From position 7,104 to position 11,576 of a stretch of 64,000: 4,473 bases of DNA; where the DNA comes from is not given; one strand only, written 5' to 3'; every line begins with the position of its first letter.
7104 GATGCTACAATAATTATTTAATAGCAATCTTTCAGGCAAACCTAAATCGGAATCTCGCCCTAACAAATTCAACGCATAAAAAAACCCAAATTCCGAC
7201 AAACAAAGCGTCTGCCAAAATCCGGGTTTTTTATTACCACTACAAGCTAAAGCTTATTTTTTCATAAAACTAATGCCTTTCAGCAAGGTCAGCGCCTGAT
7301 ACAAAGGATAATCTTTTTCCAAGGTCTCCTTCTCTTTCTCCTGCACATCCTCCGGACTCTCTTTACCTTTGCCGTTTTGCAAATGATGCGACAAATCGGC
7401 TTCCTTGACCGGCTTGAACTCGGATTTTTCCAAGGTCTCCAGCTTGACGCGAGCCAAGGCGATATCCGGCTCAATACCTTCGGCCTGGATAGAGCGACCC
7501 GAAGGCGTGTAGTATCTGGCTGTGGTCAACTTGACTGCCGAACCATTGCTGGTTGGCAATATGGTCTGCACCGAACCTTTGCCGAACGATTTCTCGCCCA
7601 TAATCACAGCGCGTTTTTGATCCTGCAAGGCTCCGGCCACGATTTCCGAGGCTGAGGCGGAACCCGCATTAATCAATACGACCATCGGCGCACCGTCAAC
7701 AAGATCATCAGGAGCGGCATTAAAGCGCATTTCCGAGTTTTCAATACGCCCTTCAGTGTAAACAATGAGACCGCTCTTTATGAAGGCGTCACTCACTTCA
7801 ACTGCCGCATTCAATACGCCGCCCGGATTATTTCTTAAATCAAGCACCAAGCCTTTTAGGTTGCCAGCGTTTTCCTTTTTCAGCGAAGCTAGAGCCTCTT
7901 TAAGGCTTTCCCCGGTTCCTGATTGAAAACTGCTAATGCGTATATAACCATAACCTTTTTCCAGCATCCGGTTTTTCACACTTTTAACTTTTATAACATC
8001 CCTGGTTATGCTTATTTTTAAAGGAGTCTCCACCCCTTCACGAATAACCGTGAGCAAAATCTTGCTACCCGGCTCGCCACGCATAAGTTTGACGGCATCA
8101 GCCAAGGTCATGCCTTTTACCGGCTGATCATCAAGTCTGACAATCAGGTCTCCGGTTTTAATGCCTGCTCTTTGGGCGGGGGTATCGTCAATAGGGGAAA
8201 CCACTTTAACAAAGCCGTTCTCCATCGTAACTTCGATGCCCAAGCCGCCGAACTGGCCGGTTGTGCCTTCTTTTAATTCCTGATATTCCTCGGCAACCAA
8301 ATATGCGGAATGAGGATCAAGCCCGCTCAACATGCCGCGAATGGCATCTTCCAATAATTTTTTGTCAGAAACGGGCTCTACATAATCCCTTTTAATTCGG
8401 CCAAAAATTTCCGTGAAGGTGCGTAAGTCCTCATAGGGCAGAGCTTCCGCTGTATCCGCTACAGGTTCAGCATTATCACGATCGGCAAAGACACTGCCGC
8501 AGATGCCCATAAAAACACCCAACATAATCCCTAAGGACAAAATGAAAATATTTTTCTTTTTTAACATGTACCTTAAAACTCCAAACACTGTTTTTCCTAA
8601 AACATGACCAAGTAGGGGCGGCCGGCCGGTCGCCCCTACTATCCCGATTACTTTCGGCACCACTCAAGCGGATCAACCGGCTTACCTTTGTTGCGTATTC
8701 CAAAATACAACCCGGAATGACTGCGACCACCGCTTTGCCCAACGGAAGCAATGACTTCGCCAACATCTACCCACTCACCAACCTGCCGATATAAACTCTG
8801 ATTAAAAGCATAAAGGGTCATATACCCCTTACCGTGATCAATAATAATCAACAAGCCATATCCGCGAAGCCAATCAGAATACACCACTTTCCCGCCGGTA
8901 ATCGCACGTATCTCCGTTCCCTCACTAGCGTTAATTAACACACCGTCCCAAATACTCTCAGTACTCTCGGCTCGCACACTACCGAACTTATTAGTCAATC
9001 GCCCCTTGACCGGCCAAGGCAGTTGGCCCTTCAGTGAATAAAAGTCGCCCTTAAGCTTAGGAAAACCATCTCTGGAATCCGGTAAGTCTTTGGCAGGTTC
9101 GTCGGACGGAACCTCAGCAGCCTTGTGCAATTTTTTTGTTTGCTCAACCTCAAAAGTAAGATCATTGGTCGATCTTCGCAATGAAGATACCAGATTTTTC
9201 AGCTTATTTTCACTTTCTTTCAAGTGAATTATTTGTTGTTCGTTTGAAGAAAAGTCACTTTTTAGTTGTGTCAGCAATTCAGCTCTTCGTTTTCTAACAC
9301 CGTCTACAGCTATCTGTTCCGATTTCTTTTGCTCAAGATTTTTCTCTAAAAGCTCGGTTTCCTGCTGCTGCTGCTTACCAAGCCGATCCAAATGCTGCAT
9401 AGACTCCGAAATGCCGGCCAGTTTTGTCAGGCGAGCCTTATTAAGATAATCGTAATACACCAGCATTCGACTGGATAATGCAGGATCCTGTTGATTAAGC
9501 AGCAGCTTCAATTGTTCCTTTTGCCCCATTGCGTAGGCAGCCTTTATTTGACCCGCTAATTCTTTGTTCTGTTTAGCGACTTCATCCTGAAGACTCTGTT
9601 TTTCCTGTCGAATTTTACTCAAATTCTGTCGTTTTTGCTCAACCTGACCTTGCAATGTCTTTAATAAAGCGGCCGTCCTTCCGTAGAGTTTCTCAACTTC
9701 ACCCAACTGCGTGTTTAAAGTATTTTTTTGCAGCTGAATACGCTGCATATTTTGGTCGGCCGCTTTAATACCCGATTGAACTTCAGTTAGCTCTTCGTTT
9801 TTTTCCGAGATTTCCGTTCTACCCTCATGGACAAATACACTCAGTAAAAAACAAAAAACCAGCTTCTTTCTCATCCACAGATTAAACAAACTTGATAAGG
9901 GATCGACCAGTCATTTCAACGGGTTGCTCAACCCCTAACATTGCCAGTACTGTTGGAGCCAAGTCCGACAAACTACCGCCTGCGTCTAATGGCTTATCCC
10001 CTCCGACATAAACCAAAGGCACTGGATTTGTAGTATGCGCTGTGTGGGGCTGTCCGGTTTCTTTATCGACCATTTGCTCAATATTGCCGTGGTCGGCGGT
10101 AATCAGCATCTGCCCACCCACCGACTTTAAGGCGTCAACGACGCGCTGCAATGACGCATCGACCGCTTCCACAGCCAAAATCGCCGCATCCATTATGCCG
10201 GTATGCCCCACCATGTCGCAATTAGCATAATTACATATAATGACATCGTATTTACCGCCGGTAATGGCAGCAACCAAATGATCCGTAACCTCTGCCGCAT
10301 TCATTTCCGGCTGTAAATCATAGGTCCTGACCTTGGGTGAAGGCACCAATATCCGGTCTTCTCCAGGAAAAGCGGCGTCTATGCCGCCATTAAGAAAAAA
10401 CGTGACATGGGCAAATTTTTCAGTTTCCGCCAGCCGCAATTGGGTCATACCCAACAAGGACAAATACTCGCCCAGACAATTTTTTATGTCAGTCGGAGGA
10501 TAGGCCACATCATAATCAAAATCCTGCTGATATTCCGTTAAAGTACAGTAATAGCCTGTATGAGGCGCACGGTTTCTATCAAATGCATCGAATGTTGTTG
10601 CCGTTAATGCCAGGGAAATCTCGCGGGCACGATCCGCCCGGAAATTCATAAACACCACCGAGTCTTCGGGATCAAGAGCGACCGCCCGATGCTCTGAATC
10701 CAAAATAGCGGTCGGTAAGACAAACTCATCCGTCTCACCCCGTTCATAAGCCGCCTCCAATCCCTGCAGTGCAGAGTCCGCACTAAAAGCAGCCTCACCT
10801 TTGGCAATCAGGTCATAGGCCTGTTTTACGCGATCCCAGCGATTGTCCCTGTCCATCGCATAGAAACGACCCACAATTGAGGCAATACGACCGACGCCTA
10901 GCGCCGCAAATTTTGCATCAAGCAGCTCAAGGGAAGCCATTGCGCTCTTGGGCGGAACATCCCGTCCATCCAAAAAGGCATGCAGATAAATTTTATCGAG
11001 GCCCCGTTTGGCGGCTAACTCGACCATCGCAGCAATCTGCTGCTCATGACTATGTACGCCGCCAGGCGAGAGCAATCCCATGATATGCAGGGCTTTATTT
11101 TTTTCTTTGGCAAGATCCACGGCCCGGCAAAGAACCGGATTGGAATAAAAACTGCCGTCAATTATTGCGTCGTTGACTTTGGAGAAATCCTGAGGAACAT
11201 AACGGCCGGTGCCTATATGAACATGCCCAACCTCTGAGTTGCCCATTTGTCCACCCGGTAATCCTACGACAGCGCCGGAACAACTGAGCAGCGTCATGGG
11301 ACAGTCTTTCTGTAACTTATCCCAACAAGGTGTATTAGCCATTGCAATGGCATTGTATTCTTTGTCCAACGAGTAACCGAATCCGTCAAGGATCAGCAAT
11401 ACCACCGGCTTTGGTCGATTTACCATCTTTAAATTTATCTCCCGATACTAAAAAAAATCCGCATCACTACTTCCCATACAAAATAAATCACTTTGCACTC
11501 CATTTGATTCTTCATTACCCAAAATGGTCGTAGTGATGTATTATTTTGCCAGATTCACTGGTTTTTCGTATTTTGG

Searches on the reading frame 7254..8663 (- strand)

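Call 122: search_protein_families(library=pfam, max_evalue=0.00001, proteins=[window:7254-8663:-])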
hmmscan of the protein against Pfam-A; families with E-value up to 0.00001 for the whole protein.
window:7254-8663:- (469 aa): 5 families
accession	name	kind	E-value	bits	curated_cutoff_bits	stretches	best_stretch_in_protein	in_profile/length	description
PF03572.23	Peptidase_S41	-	2.2e-58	196.9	24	1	238-402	2-164/165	Peptidase family S41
PF13180.12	PDZ_2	-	2.6e-14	53.7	27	1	139-218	1-79/80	PDZ domain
PF17820.7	PDZ_6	-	3.7e-12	46.2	27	1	154-208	2-54/54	PDZ domain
PF00595.29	PDZ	-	5e-09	36.8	23.2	1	139-206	10-80/81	PDZ domain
PF22694.1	CtpB_N-like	-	9.4e-09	36.1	27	1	74-124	35-83/85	Activating protease CtpB N-terminal domain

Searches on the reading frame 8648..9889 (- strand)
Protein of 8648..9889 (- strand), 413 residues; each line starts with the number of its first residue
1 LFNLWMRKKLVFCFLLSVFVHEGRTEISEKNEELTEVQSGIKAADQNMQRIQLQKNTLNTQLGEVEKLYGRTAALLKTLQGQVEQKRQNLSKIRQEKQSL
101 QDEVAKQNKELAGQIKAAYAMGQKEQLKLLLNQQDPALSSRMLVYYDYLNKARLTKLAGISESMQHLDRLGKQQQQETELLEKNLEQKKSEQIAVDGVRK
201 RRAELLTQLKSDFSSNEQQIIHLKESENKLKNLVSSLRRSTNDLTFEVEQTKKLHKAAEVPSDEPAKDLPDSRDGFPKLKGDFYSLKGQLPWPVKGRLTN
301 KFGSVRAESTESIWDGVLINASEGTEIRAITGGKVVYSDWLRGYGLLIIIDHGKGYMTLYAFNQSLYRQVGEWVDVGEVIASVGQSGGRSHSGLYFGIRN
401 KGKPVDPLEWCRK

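Call 122: search_protein_families(library=pfam, max_evalue=0.00001, proteins=[window:8648-9889:-])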
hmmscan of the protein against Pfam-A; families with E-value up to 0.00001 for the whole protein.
window:8648-9889:- (413 aa): 1 family
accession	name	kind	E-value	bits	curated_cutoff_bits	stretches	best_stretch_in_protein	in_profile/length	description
PF01551.29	Peptidase_M23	-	2.1e-26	92.4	28.7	1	313-407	2-96/96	Peptidase family M23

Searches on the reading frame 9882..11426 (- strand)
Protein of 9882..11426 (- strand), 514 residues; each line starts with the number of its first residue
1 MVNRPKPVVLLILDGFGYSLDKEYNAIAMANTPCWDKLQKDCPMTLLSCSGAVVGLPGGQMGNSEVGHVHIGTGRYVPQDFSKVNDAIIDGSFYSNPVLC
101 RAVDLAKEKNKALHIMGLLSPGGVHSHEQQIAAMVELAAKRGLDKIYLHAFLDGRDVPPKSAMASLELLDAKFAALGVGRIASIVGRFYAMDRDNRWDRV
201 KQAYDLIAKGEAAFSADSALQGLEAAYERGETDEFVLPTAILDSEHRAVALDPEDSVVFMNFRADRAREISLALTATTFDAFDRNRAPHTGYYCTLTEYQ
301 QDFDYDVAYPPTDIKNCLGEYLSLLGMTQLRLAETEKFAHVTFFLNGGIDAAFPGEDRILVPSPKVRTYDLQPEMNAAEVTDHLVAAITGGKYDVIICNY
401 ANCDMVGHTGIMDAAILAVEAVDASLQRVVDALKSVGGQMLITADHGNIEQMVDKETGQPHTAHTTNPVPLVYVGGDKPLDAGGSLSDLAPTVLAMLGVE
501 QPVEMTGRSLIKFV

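Call 122: search_protein_families(library=pfam, max_evalue=0.00001, proteins=[window:9882-11426:-])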
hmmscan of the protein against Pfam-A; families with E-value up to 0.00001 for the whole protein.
window:9882-11426:- (514 aa): 2 families
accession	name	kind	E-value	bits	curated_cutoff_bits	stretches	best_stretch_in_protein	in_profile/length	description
PF06415.18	iPGM_N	-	4.6e-80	268.6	27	1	84-300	1-216/217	BPG-independent PGAM N-terminus (iPGM_N)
PF01676.23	Metalloenzyme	-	7.7e-79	265.2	24.3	1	6-500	1-251/252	Metalloenzyme superfamily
